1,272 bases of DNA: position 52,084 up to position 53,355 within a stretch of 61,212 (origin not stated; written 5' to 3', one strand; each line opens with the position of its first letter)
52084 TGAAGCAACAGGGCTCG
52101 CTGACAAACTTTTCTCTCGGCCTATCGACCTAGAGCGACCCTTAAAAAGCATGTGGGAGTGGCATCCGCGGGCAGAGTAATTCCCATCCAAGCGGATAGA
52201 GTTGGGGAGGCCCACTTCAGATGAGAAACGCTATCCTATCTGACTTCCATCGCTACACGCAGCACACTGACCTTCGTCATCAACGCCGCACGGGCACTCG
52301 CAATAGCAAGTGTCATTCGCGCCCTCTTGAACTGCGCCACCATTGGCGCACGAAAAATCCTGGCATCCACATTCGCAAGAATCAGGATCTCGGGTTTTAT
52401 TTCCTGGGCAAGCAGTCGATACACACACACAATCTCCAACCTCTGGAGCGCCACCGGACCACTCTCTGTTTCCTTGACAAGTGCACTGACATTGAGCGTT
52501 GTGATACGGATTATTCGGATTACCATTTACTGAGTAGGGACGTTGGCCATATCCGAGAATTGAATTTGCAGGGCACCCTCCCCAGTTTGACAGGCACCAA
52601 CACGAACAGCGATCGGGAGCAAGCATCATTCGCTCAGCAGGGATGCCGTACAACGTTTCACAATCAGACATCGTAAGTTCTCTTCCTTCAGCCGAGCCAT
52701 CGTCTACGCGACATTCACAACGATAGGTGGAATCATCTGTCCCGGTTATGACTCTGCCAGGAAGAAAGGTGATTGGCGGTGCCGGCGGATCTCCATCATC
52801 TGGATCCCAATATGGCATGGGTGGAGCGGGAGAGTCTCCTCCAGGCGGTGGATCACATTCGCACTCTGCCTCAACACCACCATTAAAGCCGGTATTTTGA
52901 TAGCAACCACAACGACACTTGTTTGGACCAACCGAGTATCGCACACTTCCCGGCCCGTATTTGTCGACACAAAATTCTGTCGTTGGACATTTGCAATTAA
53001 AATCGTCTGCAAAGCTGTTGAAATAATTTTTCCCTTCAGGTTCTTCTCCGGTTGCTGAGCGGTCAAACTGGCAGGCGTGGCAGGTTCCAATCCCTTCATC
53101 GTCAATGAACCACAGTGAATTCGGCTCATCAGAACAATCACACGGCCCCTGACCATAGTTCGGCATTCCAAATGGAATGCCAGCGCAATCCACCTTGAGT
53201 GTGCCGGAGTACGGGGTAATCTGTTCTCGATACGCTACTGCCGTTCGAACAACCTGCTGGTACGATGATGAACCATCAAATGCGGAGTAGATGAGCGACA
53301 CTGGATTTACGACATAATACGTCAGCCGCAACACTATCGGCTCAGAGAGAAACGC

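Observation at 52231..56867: Orphan three-gene Tad-like module (TadE-like, TadG-like vWA, TadE-like with Cys-rich domain) with no pilin or secretion machinery nearby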

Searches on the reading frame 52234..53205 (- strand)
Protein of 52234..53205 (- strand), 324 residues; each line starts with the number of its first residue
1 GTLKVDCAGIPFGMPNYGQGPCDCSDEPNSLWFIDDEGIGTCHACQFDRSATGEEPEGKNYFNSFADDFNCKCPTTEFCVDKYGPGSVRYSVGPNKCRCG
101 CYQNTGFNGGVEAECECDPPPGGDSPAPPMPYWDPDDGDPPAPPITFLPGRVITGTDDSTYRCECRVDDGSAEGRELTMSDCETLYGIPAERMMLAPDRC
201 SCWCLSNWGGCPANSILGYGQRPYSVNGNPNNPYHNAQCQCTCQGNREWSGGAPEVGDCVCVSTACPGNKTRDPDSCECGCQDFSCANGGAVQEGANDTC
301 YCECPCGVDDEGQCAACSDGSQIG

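Call 21: search_protein_families(library=pfam, max_evalue=10, proteins=[window:52234-53205:-])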
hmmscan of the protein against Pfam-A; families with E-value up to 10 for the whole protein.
seq(324 aa): 1 family
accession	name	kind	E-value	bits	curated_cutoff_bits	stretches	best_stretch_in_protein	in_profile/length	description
PF03128.19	CXCXC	-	0.076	13.9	15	1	269-281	1-13/13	CXCXC repeat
